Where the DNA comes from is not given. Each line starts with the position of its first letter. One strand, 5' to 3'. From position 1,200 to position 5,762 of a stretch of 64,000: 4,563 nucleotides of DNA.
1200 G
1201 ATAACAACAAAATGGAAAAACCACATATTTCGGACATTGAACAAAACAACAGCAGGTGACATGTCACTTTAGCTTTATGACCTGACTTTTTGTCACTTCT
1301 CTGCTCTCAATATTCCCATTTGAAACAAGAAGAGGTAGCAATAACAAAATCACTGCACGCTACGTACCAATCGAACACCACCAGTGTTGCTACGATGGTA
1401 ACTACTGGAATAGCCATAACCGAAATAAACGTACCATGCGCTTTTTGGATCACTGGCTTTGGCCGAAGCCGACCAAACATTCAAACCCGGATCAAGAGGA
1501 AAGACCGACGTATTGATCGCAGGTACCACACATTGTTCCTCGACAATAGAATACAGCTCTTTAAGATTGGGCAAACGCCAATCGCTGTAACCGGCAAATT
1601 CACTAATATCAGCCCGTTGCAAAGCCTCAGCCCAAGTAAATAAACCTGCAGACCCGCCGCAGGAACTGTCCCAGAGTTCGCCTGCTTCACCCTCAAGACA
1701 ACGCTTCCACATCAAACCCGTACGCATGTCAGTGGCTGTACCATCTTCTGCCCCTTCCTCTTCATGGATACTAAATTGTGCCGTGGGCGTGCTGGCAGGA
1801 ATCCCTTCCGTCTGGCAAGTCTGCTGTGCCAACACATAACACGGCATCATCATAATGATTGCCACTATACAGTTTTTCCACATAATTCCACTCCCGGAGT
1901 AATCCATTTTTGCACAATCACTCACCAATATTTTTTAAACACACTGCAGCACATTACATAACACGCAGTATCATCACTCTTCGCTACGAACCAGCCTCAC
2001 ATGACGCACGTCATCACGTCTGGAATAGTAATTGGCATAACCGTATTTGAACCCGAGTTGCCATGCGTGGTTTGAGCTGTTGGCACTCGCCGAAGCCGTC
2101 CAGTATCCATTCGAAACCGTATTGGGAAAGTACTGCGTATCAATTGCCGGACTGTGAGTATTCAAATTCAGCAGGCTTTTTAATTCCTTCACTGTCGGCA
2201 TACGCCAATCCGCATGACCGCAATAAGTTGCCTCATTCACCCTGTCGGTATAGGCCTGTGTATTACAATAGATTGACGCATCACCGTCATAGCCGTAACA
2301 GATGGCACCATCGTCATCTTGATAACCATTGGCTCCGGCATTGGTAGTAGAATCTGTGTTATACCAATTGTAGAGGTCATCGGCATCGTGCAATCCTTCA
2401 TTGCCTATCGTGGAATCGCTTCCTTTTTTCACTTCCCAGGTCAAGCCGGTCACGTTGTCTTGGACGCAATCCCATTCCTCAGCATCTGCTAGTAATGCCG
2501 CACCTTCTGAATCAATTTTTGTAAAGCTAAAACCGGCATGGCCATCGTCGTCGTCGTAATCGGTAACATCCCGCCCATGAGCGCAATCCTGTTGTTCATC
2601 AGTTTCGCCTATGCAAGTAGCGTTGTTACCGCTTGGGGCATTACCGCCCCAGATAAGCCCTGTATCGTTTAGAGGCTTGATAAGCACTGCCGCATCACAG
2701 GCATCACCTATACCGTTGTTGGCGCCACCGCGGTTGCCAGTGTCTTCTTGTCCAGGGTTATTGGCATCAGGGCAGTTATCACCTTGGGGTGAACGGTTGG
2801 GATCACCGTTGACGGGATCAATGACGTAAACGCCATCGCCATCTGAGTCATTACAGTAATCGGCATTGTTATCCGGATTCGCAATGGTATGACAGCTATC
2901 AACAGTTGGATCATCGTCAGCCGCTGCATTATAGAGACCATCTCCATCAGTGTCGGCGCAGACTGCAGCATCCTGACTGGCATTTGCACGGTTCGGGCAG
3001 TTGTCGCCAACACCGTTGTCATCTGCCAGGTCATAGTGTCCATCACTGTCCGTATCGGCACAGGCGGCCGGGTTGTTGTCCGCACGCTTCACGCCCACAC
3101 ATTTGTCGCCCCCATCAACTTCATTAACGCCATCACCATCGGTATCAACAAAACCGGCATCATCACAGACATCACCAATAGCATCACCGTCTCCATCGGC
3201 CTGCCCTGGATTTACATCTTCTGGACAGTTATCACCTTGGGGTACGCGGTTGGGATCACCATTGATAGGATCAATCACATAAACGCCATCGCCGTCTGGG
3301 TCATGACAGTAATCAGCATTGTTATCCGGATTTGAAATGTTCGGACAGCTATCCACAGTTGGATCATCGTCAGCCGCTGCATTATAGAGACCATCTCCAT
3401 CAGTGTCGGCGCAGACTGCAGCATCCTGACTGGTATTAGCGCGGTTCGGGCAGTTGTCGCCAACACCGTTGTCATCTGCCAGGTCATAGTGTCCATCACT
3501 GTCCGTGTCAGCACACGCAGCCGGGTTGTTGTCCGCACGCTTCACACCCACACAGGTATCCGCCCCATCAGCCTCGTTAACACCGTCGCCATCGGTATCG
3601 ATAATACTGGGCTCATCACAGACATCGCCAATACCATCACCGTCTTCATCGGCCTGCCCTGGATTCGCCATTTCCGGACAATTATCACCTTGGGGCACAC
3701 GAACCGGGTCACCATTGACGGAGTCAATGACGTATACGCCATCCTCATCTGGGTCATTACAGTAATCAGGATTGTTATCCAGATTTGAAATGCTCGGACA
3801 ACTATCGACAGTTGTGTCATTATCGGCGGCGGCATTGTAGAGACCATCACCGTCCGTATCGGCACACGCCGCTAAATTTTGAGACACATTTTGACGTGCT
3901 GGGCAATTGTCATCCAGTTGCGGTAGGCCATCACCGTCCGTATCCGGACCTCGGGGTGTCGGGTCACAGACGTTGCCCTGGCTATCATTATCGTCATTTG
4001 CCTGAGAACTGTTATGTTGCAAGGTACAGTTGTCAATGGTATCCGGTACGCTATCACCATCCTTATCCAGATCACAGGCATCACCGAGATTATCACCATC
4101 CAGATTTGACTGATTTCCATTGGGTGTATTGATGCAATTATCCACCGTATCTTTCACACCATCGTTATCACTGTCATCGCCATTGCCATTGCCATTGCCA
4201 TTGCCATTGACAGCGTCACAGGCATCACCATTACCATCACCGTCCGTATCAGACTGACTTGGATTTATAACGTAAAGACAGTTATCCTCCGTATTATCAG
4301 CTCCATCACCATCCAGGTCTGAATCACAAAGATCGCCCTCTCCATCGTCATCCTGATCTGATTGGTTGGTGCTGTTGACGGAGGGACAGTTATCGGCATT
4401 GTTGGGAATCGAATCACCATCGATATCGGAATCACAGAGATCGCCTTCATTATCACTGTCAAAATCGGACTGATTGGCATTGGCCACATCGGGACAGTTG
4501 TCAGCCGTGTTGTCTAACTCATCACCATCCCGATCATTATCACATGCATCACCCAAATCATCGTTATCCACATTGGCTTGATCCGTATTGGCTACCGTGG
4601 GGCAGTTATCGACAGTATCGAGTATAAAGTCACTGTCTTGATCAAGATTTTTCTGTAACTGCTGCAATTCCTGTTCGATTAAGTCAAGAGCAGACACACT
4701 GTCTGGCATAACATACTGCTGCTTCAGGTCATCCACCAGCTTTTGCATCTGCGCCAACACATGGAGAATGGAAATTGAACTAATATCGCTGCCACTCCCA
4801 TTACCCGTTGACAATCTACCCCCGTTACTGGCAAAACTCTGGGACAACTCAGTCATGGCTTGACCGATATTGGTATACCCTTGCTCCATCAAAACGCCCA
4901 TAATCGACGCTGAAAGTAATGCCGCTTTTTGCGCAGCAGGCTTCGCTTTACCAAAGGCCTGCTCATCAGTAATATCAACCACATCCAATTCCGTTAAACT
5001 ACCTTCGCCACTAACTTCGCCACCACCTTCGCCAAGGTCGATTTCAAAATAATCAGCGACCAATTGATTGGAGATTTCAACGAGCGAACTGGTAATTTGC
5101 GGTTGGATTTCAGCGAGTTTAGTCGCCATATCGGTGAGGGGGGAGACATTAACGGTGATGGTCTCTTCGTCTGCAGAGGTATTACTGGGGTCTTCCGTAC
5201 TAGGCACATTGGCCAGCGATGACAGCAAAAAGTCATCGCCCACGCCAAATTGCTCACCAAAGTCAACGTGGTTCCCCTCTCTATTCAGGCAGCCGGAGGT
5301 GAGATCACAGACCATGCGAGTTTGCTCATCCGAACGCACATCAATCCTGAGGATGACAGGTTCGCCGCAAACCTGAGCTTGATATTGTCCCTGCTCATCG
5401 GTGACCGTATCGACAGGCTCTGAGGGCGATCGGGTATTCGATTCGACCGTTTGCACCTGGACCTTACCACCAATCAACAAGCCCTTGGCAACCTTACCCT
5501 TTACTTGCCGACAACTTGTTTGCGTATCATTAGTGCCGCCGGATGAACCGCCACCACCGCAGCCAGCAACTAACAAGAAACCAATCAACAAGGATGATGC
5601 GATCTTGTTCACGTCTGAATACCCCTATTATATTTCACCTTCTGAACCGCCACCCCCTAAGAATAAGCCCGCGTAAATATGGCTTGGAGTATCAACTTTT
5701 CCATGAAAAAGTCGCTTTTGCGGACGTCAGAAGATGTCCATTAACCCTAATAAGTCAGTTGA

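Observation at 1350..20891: Four paralogous giant lipoproteins built from roughly 60 eukaryote-style Cys-containing thrombospondin type-3 repeats, each with a different C-terminal head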

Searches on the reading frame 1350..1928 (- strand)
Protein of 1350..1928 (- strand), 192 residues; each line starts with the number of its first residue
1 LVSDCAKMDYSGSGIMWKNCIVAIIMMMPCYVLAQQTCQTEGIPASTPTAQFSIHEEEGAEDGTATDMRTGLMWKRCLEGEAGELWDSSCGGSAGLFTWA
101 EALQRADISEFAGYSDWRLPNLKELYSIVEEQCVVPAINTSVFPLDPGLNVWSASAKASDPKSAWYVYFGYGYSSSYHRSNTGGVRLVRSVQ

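Call 10: search_protein_families(library=pfam, proteins=[window:1350-1928:-], max_evalue=0.01)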
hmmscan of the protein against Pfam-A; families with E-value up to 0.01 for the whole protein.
window:1350-1928:- (192 aa): 1 family
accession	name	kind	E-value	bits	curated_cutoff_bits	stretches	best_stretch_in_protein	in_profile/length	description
PF07603.17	Lcl_C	-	1.3e-32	113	34.9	1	63-189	1-117/117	Lcl C-terminal domain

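Call 74: search_protein_families(library=ncbifam, proteins=[window:1350-1928:-], max_evalue=0.01)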
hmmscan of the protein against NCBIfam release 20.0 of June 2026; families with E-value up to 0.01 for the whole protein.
window:1350-1928:- (192 aa): 1 family
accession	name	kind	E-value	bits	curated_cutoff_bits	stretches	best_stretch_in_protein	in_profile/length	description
NF047850.1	Lsa25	exception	3.9e-06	26.8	260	0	60-92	34-68/207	surface adhesin Lsa25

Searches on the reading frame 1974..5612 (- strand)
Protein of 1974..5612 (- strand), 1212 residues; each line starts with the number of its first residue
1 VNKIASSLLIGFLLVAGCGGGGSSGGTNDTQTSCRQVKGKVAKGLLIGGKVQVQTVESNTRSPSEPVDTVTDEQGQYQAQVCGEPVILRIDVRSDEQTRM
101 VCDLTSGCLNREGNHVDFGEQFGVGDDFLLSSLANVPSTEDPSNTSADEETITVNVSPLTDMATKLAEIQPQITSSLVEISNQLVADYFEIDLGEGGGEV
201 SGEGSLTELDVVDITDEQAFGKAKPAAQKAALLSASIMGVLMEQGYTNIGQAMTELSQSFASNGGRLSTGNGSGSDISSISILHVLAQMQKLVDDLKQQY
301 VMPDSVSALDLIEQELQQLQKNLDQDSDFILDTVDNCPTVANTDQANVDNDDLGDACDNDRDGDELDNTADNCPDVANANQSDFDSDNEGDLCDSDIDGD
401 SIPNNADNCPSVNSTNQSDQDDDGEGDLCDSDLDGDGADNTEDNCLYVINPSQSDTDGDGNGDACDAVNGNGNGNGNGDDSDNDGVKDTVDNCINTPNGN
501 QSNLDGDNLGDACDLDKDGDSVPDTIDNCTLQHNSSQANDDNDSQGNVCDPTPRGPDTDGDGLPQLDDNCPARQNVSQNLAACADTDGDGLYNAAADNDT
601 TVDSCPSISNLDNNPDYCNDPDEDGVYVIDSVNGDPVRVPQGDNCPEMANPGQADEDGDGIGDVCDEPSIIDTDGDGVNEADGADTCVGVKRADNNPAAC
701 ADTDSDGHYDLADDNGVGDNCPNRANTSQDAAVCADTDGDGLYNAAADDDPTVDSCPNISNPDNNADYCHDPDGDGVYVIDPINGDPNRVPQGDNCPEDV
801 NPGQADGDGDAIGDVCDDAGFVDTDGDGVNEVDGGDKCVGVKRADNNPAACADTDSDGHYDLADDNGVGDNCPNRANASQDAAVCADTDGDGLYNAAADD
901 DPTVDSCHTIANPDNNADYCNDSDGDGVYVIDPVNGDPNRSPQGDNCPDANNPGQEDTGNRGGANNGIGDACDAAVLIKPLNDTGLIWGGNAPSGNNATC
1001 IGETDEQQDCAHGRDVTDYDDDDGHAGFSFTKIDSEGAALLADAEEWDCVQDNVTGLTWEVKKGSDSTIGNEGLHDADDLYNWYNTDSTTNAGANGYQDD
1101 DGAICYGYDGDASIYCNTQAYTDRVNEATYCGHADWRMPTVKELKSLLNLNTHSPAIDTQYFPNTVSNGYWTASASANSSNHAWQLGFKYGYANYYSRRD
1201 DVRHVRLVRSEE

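Call 7: search_protein_families(library=pfam, proteins=[window:1974-5612:-], max_evalue=0.01)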
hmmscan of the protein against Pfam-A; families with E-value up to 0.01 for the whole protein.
window:1974-5612:- (1212 aa): 2 families
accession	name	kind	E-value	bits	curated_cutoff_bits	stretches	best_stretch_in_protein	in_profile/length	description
PF02412.23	TSP_3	-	5e-34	116.1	25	6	383-416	2-35/36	Thrombospondin type 3 repeat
PF07603.17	Lcl_C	-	3.1e-29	102.1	34.9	1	1049-1209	2-117/117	Lcl C-terminal domain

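Call 8: search_protein_families(library=ncbifam, proteins=[window:1974-5612:-], max_evalue=0.01)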
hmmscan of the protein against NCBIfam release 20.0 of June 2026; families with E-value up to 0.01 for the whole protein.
window:1974-5612:- (1212 aa): 4 families
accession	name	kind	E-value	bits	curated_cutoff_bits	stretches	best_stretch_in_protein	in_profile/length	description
NF047638.1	throspo3_MtsC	equivalog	2.2e-84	283.8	350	5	324-467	125-266/428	cell-cell cohesion MYXO-CTERM protein MtsC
NF045500.1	Omp28_seleno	equivalog_domain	8.2e-23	81.4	200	8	431-479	273-323/377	Omp28-related selenoprotein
NF047850.1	Lsa25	exception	2.1e-06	27.7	260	1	1116-1181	114-177/207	surface adhesin Lsa25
NF052322.1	FimD_tip_adhes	equivalog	0.0015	17.3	170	1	1132-1206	595-661/664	fimbrial tip adhesin FimD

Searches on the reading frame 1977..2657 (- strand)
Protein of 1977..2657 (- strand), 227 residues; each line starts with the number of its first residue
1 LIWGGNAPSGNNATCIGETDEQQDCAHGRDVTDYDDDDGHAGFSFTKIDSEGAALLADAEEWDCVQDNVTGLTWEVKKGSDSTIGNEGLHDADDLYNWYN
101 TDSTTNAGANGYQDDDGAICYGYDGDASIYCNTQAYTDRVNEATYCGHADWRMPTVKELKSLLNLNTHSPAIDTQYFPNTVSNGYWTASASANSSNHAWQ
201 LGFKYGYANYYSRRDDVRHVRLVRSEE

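Call 62: search_solved_structures(query=window:1977-2657:-, max_evalue=1, show_alignments=1)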
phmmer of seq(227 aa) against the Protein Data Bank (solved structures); distinct sequences matched with E-value up to 1: 0.
